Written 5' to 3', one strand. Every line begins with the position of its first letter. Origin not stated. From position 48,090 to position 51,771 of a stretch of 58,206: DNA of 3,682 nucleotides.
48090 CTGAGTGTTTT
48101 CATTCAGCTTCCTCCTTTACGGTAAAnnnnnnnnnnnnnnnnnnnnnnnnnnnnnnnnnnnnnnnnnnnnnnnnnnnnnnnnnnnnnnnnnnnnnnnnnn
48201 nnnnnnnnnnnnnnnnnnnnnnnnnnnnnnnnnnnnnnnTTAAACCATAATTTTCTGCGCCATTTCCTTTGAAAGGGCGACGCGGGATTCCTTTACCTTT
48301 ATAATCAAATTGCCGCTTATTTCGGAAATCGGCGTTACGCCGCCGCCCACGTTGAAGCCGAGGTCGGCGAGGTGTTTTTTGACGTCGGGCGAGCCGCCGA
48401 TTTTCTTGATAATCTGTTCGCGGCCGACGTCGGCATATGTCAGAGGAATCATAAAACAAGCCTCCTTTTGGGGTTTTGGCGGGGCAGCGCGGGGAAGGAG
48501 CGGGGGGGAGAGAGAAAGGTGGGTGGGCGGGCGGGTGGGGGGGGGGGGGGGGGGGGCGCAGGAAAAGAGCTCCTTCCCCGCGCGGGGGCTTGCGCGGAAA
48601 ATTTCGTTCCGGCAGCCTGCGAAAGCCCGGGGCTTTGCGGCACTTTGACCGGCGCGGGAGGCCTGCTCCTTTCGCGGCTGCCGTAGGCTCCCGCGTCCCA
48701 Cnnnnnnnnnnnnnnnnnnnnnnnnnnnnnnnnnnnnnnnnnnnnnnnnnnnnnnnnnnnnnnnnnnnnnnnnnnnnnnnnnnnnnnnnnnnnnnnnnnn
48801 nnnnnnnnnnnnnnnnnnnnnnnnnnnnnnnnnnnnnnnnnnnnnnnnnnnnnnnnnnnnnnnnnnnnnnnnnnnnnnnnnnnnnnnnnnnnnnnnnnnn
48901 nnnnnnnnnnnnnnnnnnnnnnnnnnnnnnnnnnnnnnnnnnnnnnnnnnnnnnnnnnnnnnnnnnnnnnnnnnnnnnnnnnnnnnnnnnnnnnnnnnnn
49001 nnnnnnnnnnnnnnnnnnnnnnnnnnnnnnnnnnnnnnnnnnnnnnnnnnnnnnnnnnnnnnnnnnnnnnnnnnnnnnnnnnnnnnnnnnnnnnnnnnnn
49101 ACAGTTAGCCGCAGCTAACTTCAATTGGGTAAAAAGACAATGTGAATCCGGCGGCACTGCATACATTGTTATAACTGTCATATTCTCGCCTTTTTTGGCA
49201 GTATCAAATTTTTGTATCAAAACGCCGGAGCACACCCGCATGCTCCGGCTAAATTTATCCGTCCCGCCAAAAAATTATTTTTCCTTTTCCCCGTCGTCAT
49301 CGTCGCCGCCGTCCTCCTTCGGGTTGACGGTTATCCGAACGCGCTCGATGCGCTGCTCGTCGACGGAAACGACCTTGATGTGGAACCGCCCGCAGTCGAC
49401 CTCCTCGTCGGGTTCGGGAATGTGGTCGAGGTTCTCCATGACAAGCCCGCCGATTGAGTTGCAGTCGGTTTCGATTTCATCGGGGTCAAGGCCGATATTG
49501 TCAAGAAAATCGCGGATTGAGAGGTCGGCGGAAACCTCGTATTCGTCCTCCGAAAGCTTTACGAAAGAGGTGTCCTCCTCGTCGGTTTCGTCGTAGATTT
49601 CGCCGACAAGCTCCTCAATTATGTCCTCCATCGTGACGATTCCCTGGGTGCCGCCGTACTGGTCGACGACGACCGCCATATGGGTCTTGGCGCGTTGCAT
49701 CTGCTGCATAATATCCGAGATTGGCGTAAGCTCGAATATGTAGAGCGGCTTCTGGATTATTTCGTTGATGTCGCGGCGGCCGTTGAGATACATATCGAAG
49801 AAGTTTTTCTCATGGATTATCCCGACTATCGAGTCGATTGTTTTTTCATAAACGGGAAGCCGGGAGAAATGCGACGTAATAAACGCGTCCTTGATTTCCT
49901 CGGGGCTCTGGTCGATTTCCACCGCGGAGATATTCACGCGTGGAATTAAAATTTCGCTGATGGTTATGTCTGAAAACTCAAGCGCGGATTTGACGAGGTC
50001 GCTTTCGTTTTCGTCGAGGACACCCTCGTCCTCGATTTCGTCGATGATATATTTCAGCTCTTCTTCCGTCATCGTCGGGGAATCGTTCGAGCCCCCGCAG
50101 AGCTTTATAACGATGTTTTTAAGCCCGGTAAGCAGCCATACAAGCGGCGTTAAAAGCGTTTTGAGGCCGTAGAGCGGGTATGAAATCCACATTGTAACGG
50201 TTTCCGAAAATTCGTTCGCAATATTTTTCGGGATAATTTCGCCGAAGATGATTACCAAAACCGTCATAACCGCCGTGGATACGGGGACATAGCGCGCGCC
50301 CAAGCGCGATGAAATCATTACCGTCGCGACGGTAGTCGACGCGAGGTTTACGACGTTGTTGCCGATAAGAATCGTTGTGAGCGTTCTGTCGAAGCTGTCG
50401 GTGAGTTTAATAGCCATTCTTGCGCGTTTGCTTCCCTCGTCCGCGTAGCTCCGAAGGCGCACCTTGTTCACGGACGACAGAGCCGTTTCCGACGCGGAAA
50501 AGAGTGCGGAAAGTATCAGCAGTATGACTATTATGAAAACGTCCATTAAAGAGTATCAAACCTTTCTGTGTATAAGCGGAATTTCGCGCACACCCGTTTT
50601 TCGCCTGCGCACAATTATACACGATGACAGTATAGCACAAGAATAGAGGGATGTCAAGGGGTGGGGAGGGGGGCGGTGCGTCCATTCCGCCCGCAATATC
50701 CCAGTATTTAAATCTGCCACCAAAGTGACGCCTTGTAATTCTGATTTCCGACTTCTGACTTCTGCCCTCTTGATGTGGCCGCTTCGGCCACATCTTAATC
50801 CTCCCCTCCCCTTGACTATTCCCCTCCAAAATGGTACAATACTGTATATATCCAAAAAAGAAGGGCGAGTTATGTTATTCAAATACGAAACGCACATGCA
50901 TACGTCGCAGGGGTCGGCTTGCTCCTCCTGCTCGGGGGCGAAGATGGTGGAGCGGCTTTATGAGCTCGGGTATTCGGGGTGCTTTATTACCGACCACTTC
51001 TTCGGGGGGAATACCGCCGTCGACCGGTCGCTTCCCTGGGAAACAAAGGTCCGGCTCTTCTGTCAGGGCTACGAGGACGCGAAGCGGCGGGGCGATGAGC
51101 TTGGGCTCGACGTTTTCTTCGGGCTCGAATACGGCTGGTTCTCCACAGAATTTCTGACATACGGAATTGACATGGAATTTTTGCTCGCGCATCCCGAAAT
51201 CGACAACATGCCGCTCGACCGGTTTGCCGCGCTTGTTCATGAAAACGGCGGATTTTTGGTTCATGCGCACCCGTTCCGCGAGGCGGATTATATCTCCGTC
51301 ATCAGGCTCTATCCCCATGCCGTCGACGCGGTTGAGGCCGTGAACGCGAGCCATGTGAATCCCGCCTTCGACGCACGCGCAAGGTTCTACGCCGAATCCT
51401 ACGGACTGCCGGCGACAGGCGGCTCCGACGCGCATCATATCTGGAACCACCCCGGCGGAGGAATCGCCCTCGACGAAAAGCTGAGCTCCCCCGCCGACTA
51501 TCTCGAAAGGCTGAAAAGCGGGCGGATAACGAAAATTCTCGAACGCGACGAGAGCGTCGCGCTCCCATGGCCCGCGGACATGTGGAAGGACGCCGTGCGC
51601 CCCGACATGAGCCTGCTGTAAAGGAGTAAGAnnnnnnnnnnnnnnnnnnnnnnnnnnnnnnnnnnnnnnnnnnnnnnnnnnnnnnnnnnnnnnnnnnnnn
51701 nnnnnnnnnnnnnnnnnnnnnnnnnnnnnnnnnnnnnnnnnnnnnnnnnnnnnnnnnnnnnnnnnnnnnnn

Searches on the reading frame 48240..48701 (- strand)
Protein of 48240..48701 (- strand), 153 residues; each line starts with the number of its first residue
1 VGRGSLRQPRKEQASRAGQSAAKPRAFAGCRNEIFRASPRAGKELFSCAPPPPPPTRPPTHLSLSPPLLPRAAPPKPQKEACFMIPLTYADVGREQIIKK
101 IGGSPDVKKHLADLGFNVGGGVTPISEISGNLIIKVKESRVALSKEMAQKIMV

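Call 46: search_protein_families(library=pfam, proteins=[window:48240-48701:-], max_evalue=0.0001)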
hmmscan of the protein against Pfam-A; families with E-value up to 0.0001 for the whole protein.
window:48240-48701:- (153 aa): 1 family
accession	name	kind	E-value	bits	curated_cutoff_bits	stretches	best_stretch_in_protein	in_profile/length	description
PF04023.20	FeoA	-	7e-12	45.7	23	1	86-153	2-72/74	FeoA domain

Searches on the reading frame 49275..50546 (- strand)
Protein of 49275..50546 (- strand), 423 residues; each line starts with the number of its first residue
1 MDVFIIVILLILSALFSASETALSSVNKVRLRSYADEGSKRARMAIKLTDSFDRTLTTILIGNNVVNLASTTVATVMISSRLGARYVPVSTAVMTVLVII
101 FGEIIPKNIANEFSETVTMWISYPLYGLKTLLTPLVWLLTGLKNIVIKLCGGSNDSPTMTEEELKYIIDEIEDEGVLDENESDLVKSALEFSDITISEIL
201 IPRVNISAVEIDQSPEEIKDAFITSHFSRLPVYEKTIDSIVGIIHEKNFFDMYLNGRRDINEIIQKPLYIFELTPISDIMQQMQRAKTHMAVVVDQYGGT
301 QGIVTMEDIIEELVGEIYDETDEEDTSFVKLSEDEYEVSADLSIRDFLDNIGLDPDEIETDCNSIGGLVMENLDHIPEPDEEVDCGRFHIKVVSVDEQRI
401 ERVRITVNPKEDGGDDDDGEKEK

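Call 45: search_protein_families(library=pfam, proteins=[window:49275-50546:-], max_evalue=0.0001)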
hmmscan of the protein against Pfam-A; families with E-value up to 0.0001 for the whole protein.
window:49275-50546:- (423 aa): 3 families
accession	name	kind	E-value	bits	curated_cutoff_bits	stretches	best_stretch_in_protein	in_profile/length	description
PF01595.25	CNNM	-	2.9e-56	190.4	28.4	1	4-181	1-181/181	Cyclin M transmembrane N-terminal domain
PF03471.22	CorC_HlyC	-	9.2e-18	64.5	27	1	330-408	2-80/81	Transporter associated domain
PF00571.33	CBS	-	3.8e-14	53.2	24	1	262-314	3-56/57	CBS domain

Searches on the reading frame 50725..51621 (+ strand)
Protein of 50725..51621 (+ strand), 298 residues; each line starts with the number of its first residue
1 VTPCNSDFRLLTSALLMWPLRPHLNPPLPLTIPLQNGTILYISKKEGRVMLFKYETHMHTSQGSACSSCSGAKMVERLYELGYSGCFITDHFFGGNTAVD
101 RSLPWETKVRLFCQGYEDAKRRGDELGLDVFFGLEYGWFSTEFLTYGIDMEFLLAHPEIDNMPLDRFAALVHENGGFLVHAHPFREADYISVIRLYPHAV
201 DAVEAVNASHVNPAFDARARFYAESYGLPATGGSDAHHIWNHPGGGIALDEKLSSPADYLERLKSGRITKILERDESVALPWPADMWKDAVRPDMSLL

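Call 46: search_protein_families(library=pfam, proteins=[window:50725-51621:+], max_evalue=0.0001)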
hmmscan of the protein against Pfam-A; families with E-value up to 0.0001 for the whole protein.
window:50725-51621:+ (298 aa): 1 family
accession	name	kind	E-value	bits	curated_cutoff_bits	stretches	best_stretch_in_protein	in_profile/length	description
PF13263.12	PHP_C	-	8.5e-08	32.1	21.3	1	218-267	6-55/56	PHP-associated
